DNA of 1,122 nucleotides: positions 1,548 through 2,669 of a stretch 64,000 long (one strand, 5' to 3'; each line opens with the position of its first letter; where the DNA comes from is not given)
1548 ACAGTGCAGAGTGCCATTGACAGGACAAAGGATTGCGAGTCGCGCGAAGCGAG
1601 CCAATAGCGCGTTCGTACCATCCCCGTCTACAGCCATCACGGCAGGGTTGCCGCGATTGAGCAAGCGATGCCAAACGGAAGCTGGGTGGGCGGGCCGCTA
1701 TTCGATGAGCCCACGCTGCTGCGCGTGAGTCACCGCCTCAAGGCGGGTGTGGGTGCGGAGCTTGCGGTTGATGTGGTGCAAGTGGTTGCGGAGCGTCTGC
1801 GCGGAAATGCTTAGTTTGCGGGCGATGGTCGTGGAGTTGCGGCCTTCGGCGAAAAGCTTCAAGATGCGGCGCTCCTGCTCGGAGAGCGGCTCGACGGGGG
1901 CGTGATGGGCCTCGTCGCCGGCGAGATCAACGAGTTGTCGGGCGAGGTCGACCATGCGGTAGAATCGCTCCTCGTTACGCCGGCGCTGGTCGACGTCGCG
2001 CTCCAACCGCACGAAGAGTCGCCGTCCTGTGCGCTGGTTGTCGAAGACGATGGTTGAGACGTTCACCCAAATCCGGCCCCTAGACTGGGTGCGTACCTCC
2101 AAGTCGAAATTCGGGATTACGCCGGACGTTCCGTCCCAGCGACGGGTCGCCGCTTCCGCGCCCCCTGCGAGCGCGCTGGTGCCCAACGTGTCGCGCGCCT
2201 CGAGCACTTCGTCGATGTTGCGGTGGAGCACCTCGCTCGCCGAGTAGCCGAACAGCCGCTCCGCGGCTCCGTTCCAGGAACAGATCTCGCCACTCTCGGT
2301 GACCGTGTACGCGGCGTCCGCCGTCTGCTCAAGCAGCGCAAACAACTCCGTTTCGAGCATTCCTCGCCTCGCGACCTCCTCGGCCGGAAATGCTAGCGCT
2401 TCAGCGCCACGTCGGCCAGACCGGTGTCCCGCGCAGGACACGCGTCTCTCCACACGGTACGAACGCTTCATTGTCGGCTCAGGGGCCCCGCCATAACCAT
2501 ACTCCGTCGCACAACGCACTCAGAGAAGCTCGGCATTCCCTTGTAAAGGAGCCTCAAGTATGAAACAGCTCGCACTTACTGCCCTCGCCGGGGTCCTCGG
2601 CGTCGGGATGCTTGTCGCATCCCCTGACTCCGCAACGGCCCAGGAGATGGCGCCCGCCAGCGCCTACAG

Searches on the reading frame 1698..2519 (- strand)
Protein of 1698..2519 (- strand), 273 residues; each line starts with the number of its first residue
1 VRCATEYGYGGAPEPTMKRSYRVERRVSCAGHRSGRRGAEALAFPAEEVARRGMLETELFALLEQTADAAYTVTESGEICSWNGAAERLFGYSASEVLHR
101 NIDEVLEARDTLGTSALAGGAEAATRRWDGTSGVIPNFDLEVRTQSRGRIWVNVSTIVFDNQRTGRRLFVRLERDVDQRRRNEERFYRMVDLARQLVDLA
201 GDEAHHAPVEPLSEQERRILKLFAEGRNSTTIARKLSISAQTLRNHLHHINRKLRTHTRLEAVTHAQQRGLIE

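Call 15: search_protein_families(library=pfam, proteins=[window:1698-2519:-], max_evalue=0.01)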
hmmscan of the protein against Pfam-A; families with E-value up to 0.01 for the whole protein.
window:1698-2519:- (273 aa): 11 families
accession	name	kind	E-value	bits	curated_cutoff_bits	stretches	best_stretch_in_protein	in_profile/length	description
PF00196.25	GerE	-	3.8e-14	52.5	23.5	1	211-266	2-57/57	Bacterial regulatory proteins, luxR family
PF00989.32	PAS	-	3e-10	40.5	22.6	1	58-109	2-53/113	PAS fold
PF13426.13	PAS_9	-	3.3e-08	34.2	27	1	70-175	3-100/103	PAS domain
PF12840.13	HTH_20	-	2.3e-05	24.7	27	1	217-248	7-40/51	Helix-turn-helix domain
PF13188.13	PAS_8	-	6.6e-05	23.1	21.8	1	61-108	5-52/65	PAS domain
PF08281.18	Sigma70_r4_2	-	0.00018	21.5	25.7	1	212-250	11-50/54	Sigma-70, region 4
PF13384.12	HTH_23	-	0.0003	20.9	24.6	1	215-251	5-42/50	Homeodomain-like domain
PF04545.22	Sigma70_r4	-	0.0015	18.4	24.1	1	212-255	5-49/50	Sigma-70, region 4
PF13936.12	HTH_38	-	0.0021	18.2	27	1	212-248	5-42/44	Helix-turn-helix domain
PF13556.12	HTH_30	-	0.0022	18.2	27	0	222-254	8-40/59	PucR C-terminal helix-turn-helix domain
PF08279.18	HTH_11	-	0.0064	16.8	25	0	217-262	3-48/55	HTH domain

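Call 35: find_homologous_proteins(query=window:1698-2360:-, max_evalue=1e-10)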
Query window:1698-2360:- (220 aa): 2928 proteins with E <= 1e-10 among 4171 candidates; the best 120 are listed.
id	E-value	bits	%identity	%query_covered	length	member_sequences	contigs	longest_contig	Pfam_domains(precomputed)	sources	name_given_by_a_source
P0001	1.8e-132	457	95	100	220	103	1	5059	PF13426.14,PF00196.26,PF00989.32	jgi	jgi:PAS domain S-box-containing protein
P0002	5.9e-130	449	95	100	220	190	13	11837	PF13426.14,PF00196.26,PF00989.32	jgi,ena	-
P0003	1.8e-128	444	93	100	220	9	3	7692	PF13426.14,PF12840.14,PF00196.26,PF00989.32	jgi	jgi:PAS domain S-box-containing protein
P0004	8.3e-127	439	94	100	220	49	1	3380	PF13426.14,PF12840.14,PF13188.14,PF00196.26,PF00989.32,PF08281.19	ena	-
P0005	9.5e-125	432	92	100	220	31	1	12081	PF13426.14,PF12840.14,PF13188.14,PF00196.26,PF00989.32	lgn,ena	-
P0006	1.2e-123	428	92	100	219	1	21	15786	PF13426.14,PF12840.14,PF13188.14,PF00196.26,PF00989.32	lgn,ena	-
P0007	4.8e-123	426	89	100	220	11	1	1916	PF13426.14,PF13188.14,PF00196.26,PF00989.32,PF08281.19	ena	-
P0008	4.5e-122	423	89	100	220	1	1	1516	PF13426.14,PF13188.14,PF00196.26,PF00989.32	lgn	-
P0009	3.5e-121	420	88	100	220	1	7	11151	PF13426.14,PF12840.14,PF00196.26,PF00989.32,PF08281.19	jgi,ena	-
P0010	2.3e-117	408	87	100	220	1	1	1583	PF13426.14,PF12840.14,PF13188.14,PF00196.26,PF00989.32,PF08281.19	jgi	jgi:PAS domain S-box-containing protein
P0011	7.4e-116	403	90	95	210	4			PF13426.14,PF12840.14,PF13188.14,PF00196.26,PF00989.32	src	-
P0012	6.5e-114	397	85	100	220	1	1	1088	PF13426.14,PF13188.14,PF00196.26,PF08448.17,PF00989.32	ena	-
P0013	1.6e-113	395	84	100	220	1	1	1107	PF13426.14,PF12840.14,PF13188.14,PF00196.26,PF08448.17,PF00989.32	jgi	jgi:PAS domain S-box-containing protein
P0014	3.5e-113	394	85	100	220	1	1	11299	PF13426.14,PF12840.14,PF00196.26,PF00989.32,PF08281.19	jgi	jgi:PAS domain S-box-containing protein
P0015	1.2e-112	392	84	100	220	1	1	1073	PF13426.14,PF12840.14,PF00196.26,PF00989.32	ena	-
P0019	4.6e-112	390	82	100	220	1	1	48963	PF13426.14,PF12840.14,PF13188.14,PF00196.26,PF00989.32,PF08281.19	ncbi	-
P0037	4.1e-108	378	80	100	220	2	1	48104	PF13426.14,PF00196.26,PF00989.32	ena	-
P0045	4.1e-107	374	81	100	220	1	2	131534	PF13426.14,PF13188.14,PF13384.13,PF00196.26,PF00989.32,PF08281.19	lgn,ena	-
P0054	1.9e-106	372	79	100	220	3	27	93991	PF13426.14,PF12840.14,PF13188.14,PF00196.26,PF00989.32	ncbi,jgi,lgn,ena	jgi:PAS domain S-box-containing protein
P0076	5.7e-105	367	79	100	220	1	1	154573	PF13426.14,PF12840.14,PF00196.26,PF08448.17,PF00989.32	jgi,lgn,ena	-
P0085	1.3e-104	366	78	100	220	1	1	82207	PF13426.14,PF00196.26,PF00989.32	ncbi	ncbi:MAG: LuxR C-terminal-related transcriptional regulator [Longimicrobiales bacterium]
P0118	3.2e-103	362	78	100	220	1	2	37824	PF13426.14,PF13188.14,PF13384.13,PF00196.26,PF08448.17,PF00989.32,PF08281.19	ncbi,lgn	ncbi:MAG: PAS domain S-box protein [Gemmatimonadaceae bacterium]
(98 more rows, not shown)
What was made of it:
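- The protein has 2928 homologues, and the 120 best cluster representatives are all at least 76% identical (call 35).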

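Call 36: find_encoding_contigs(protein=P0085, flank=10000, max_places=2)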
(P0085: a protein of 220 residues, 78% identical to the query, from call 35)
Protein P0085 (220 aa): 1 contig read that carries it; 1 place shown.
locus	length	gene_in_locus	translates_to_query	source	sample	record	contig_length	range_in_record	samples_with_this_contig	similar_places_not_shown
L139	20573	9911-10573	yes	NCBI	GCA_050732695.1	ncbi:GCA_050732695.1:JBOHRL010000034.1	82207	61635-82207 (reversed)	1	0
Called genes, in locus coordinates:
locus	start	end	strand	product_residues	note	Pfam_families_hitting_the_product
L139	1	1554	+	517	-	?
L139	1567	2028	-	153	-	-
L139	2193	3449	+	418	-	PF12704:MacB_PCD, PF02687:FtsX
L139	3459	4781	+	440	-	PF12704:MacB_PCD, PF02687:FtsX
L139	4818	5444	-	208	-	PF00702:Hydrolase, PF13419:HAD_2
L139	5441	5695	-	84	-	-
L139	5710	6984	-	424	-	PF00923:TAL_FSA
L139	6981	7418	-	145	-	PF04343:DUF488, PF22751:DUF488-N3a, PF22752:DUF488-N3i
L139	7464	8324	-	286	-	PF02679:ComA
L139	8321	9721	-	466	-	PF03972:MmgE_PrpD_N, PF19305:MmgE_PrpD_C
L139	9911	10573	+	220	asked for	PF00989:PAS, PF13426:PAS_9, PF00196:GerE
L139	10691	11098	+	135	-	PF02627:CMD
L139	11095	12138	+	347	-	PF00044:Gp_dh_N, PF02800:Gp_dh_C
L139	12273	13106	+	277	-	-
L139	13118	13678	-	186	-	-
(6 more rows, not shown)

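Call 37: find_encoding_contigs(protein=P0076, flank=10000, max_places=2)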
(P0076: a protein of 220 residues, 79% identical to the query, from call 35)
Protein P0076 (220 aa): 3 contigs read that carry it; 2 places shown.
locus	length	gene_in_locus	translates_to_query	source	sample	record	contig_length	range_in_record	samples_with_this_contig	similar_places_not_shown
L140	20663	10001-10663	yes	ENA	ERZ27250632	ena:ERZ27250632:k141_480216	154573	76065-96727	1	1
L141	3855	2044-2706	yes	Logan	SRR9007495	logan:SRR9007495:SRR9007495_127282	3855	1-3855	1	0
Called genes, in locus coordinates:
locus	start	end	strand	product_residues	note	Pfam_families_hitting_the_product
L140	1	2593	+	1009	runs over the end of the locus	PF13620:CarboxypepD_reg, PF13715:CarbopepD_reg_2, PF07715:Plug, PF00593:TonB_dep_Rec_b-barrel, PF14905:OMP_b-brl_3 (faint)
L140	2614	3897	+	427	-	PF07980:SusD_RagB (faint)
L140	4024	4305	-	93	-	-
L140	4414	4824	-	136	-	-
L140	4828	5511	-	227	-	PF04402:SIMPL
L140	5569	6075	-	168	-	PF13302:Acetyltransf_3 (weak), PF13527:Acetyltransf_9 (weak), PF00583:Acetyltransf_1, PF13673:Acetyltransf_10 (weak), PF13508:Acetyltransf_7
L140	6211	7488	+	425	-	-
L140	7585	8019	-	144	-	PF02472:ExbD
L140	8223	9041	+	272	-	PF01022:HTH_5 (weak), PF12840:HTH_20, PF08327:AHSA1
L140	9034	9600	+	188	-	PF01872:RibD_C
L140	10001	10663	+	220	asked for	PF00989:PAS, PF08448:PAS_4 (weak), PF13426:PAS_9, PF12840:HTH_20 (faint), PF00196:GerE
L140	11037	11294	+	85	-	-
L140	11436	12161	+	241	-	PF01227:GTP_cyclohydroI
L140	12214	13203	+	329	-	PF00730:HhH-GPD (weak)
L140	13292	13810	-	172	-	-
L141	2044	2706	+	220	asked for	PF00989:PAS, PF08448:PAS_4 (weak), PF13426:PAS_9, PF12840:HTH_20 (faint), PF00196:GerE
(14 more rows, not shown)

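Call 38: find_encoding_contigs(protein=P0118, flank=10000, max_places=2)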
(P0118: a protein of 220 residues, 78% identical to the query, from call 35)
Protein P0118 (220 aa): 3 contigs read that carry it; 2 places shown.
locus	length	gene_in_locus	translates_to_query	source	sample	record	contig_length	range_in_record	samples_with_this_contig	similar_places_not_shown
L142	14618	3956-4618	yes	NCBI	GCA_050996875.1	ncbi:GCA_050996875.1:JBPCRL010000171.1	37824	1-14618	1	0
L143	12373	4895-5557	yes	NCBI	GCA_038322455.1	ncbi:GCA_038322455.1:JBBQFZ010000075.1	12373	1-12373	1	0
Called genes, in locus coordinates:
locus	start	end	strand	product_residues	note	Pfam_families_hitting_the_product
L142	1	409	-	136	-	PF06026:Rib_5-P_isom_A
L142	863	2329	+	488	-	PF00512:HisKA, PF02518:HATPase_c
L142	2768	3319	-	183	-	PF13628:DUF4142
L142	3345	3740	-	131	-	PF02627:CMD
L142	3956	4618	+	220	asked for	PF00989:PAS, PF13188:PAS_8 (weak), PF08448:PAS_4 (weak), PF13426:PAS_9, PF00196:GerE, PF08281:Sigma70_r4_2 (faint), PF13384:HTH_23 (faint)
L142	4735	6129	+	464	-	PF03972:MmgE_PrpD_N, PF19305:MmgE_PrpD_C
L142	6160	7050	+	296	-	PF02679:ComA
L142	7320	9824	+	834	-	PF13185:GAF_2 (weak), PF01590:GAF (weak), PF13492:GAF_3 (faint), PF00512:HisKA, PF02518:HATPase_c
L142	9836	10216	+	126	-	PF07883:Cupin_2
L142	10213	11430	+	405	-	PF00291:PALP, PF01842:ACT (weak), PF13291:ACT_4 (weak)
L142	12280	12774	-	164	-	PF02627:CMD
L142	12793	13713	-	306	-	PF09863:DUF2090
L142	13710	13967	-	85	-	-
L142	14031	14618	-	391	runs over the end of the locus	PF00923:TAL_FSA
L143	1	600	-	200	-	?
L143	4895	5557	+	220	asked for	PF00989:PAS, PF13188:PAS_8 (weak), PF08448:PAS_4 (weak), PF13426:PAS_9, PF00196:GerE, PF08281:Sigma70_r4_2 (faint), PF13384:HTH_23 (faint)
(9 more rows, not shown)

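Call 42: search_solved_structures(query=window:1698-2360:-, max_evalue=0.001, show_alignments=2)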
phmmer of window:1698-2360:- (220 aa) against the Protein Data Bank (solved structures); distinct sequences matched with E-value up to 0.001: 34.
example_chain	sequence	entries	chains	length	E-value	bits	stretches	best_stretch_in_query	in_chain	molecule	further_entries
4ldz_A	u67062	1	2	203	4.4e-10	42.8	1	153-218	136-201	Transcriptional regulatory protein DesR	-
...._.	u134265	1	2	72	2.2e-08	37.2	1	155-220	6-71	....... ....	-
8u3b_G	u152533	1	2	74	2e-07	34.1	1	156-216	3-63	Nitrate/nitrite response regulator protein NarL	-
1je8_A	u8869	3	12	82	2.2e-07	34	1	154-216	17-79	Nitrate/Nitrite Response Regulator Protein NARL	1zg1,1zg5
1a04_A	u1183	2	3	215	1.5e-06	31.3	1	155-215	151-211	NITRATE/NITRITE RESPONSE REGULATOR PROTEIN NARL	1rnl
7r3g_B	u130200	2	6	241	2.6e-06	30.4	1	135-219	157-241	Regulatory protein RhlR | PROSS optimized variant of RhlR with 75 mutations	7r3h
3kln_A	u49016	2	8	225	3.1e-06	30.2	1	158-215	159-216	Transcriptional regulator, LuxR family | Transcriptional regulator VpsT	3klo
4wt0_B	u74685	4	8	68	5.1e-06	29.5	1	157-219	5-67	Response regulator receiver domain protein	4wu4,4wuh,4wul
4wsz_A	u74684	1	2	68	6.9e-06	29.1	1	157-219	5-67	Response regulator receiver domain protein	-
7x1k_A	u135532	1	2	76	1.3e-05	28.2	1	154-218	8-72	Chemotaxis protein CheY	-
7ve4_A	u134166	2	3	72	2.1e-05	27.5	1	157-220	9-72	DNA-binding response regulator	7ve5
5hev_A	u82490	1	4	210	3.1e-05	26.9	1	157-219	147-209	Response regulator protein VraR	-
2rnj_A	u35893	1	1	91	3.3e-05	26.8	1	156-220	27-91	Response regulator protein vraR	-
1v9y_A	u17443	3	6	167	3.6e-05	26.7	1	6-126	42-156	Heme pas sensor protein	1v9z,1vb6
4yn8_A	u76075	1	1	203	3.9e-05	26.6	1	154-219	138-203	Response regulator ChrA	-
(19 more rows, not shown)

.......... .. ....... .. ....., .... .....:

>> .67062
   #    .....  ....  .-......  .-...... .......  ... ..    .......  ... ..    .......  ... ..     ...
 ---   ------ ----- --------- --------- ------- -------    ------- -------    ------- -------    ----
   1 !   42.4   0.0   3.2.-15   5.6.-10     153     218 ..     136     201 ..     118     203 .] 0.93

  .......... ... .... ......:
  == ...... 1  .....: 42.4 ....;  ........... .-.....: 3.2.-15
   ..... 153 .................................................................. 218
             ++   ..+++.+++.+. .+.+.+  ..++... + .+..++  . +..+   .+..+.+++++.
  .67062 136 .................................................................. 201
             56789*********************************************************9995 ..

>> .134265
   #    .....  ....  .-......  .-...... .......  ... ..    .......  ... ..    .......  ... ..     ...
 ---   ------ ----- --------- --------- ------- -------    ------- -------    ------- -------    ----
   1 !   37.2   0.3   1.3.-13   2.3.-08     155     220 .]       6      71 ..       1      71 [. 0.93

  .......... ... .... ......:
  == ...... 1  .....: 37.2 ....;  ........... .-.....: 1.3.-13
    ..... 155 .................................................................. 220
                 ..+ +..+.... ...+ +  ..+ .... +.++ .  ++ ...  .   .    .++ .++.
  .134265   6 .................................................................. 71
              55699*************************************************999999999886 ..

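Call 51: list_cluster_members(proteins=[L094:3740-6991:-, L132:6182-9433:-, L050:5776-8634:-, L026:2787-3458:-, window:1698-2360:-, window:20775-21200:+])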
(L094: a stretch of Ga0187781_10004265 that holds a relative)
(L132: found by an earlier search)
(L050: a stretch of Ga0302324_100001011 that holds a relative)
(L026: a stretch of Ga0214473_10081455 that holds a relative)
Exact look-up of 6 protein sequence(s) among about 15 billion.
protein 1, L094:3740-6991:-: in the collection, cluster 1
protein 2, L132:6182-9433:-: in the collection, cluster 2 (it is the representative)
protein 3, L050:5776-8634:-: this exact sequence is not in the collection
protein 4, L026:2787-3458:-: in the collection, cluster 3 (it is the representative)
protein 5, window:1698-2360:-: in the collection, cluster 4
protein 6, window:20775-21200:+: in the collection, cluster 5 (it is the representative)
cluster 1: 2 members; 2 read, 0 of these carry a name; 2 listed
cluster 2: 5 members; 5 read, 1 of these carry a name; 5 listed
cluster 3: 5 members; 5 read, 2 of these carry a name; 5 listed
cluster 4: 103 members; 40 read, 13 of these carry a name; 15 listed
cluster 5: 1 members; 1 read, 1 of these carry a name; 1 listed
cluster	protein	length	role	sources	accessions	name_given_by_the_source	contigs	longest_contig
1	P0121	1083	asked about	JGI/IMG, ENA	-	-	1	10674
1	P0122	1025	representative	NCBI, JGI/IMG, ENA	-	-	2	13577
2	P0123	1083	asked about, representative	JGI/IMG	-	-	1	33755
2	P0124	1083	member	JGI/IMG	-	two-component system cell cycle sensor histidine kinase/response regulator CckA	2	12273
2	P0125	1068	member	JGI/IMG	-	-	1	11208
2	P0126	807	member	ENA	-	-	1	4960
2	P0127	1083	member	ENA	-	-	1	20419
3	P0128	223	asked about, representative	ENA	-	-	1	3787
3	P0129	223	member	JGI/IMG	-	NarL family two-component system response regulator LiaR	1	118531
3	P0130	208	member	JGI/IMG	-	NarL family two-component system response regulator LiaR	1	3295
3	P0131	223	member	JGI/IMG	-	-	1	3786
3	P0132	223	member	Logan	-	-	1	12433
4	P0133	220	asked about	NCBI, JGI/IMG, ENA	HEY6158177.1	MAG TPA: LuxR C-terminal-related transcriptional regulator [Gemmatimonadales bacterium] | PAS domain S-box-containing protein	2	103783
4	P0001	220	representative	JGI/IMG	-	PAS domain S-box-containing protein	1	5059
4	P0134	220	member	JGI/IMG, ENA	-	PAS domain S-box-containing protein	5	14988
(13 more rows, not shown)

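Call 52: find_encoding_contigs(protein=P0045, flank=10000, max_places=1)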
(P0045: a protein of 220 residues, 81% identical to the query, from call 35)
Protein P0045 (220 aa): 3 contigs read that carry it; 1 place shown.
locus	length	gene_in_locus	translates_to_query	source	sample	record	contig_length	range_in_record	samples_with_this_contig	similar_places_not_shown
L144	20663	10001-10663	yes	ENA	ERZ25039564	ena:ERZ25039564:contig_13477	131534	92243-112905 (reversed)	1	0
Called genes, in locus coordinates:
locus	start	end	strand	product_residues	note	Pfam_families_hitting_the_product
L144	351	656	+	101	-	-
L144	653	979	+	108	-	PF02452:PemK_toxin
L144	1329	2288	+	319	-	PF13614:AAA_31, PF06564:CBP_BcsQ (faint), PF02922:CBM_48, PF16561:AMPK1_CBM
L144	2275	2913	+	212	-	-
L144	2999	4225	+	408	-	PF00069:Pkinase, PF01636:APH (faint), PF07714:PK_Tyr_Ser-Thr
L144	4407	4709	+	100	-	-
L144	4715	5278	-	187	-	-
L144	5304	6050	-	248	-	-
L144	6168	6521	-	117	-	PF02627:CMD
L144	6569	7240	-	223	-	-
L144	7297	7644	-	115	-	PF04343:DUF488, PF22751:DUF488-N3a, PF22752:DUF488-N3i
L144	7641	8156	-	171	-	PF02627:CMD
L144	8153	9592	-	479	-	PF03972:MmgE_PrpD_N, PF19305:MmgE_PrpD_C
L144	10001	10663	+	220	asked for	PF00989:PAS, PF13188:PAS_8 (weak), PF13426:PAS_9, PF00196:GerE, PF08281:Sigma70_r4_2 (weak), PF13384:HTH_23 (faint)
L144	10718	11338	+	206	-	PF03167:UDG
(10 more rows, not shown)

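Call 53: find_encoding_contigs(protein=P0054, flank=10000, max_places=1)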
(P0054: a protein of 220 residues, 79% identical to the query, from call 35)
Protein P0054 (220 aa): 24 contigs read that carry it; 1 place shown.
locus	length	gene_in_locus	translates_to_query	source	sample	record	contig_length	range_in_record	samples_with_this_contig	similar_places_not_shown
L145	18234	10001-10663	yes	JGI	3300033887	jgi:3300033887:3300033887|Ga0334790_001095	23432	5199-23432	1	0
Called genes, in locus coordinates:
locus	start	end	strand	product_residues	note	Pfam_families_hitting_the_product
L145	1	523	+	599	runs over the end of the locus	PF02776:TPP_enzyme_N, PF01855:POR_N, PF00205:TPP_enzyme_M, PF02775:TPP_enzyme_C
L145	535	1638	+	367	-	PF02746:MR_MLE_N, PF13378:MR_MLE_C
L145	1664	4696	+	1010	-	PF01565:FAD_binding_4, PF02913:FAD-oxidase_C, PF13183:Fer4_8, PF13534:Fer4_17 (weak), PF02754:CCG (faint)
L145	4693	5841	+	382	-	PF08240:ADH_N, PF16912:Glu_dehyd_C, PF00107:ADH_zinc_N (weak)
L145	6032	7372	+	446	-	PF01229:Glyco_hydro_39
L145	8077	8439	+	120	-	-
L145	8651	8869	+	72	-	PF11160:Hva1_TUDOR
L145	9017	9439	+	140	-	PF04343:DUF488, PF22751:DUF488-N3a, PF22752:DUF488-N3i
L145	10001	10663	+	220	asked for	PF00989:PAS, PF13188:PAS_8 (weak), PF13426:PAS_9, PF12840:HTH_20 (faint), PF00196:GerE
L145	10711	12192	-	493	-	PF00392:GntR, PF00155:Aminotran_1_2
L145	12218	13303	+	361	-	-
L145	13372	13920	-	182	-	PF14534:DUF4440 (weak)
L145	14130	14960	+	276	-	PF01209:Ubie_methyltran, PF02353:CMAS (weak), PF08241:Methyltransf_11, PF08242:Methyltransf_12, PF13649:Methyltransf_25, PF13847:Methyltransf_31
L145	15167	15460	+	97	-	-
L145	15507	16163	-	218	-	-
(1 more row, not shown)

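Call 54: find_encoding_contigs(protein=P0019, flank=10000, max_places=1)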
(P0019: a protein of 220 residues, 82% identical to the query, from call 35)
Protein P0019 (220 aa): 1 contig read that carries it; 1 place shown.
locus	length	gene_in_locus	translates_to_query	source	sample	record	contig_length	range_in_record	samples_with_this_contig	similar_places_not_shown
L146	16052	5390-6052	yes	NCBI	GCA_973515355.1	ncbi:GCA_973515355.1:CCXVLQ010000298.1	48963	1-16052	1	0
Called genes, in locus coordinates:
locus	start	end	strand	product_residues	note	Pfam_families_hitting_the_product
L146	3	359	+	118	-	?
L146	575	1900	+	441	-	PF10091:Glycoamylase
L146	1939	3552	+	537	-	PF02878:PGM_PMM_I, PF02879:PGM_PMM_II, PF02880:PGM_PMM_III, PF00408:PGM_PMM_IV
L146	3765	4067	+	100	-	PF00355:Rieske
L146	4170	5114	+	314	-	PF00730:HhH-GPD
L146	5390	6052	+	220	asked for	PF00989:PAS, PF13188:PAS_8 (weak), PF12840:HTH_20 (faint), PF13426:PAS_9, PF08281:Sigma70_r4_2 (faint), PF00196:GerE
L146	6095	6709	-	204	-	-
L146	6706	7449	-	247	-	PF02630:SCO1-SenC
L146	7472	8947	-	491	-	PF00115:COX1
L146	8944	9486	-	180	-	PF00116:COX2 (weak)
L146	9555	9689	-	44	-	-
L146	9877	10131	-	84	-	PF01710:HTH_Tnp_IS630 (weak), PF13384:HTH_23 (weak), PF13518:HTH_28 (weak)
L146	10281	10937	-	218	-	-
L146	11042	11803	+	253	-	PF00175:NAD_binding_1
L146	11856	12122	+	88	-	-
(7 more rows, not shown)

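Call 55: find_encoding_contigs(protein=P0037, flank=10000, max_places=1)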
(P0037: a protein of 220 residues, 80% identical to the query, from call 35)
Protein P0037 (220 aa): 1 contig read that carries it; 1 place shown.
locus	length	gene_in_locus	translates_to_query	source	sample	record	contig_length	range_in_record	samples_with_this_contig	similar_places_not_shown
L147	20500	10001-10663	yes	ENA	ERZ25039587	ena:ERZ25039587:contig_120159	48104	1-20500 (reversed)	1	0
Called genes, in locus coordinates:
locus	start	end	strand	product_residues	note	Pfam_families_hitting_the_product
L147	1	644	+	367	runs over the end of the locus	PF02746:MR_MLE_N, PF13378:MR_MLE_C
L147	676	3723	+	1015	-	PF01565:FAD_binding_4, PF02913:FAD-oxidase_C, PF13183:Fer4_8, PF13534:Fer4_17 (weak), PF02754:CCG (faint)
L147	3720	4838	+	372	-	PF08240:ADH_N, PF16912:Glu_dehyd_C, PF00107:ADH_zinc_N (weak)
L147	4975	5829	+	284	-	PF00730:HhH-GPD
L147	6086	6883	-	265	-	-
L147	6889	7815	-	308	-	PF08240:ADH_N, PF00107:ADH_zinc_N, PF13602:ADH_zinc_N_2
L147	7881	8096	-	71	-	-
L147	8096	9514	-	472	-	PF03972:MmgE_PrpD_N, PF19305:MmgE_PrpD_C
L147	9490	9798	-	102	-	-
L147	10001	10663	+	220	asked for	PF00989:PAS, PF13426:PAS_9, PF00196:GerE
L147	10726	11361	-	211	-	PF13628:DUF4142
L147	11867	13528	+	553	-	PF01011:PQQ, PF13360:PQQ_2, PF01011:PQQ, PF13360:PQQ_2, PF13570:Beta-prop_ACSF4 (weak)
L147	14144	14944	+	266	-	PF00230:MIP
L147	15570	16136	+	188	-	-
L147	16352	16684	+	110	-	PF19459:DUF5996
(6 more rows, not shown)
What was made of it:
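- Tried and rejected: An independent GerE-domain query in the same call, and the correct-frame searches in calls 35-38 and 52-55, confirm the adjacency.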

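Call 61: find_encoding_contigs(protein=P0129, flank=10000, max_places=1)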
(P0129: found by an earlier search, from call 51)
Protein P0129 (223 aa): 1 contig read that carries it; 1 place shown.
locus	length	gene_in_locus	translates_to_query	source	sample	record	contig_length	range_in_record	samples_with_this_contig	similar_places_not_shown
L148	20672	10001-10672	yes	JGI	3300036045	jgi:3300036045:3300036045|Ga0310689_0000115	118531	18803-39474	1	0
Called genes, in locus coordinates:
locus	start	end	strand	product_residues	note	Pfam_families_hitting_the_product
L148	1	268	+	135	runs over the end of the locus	-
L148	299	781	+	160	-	PF12802:MarR_2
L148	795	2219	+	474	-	PF00330:Aconitase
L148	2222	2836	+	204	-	PF00694:Aconitase_C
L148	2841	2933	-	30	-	-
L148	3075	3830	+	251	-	-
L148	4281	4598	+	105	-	PF06296:RelE (weak)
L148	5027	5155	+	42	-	-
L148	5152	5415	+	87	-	-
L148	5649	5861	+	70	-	PF16277:DUF4926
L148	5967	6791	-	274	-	PF00246:Peptidase_M14 (weak), PF24827:AstE_AspA_cat (weak)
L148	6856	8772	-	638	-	PF08447:PAS_3, PF00989:PAS (weak), PF08448:PAS_4, PF13426:PAS_9, PF08447:PAS_3, PF00512:HisKA, PF02518:HATPase_c, PF00072:Response_reg, +1 more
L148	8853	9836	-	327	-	-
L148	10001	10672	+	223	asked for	PF00072:Response_reg, PF04545:Sigma70_r4 (weak), PF00196:GerE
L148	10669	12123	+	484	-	PF13581:HATPase_c_2 (weak), PF02518:HATPase_c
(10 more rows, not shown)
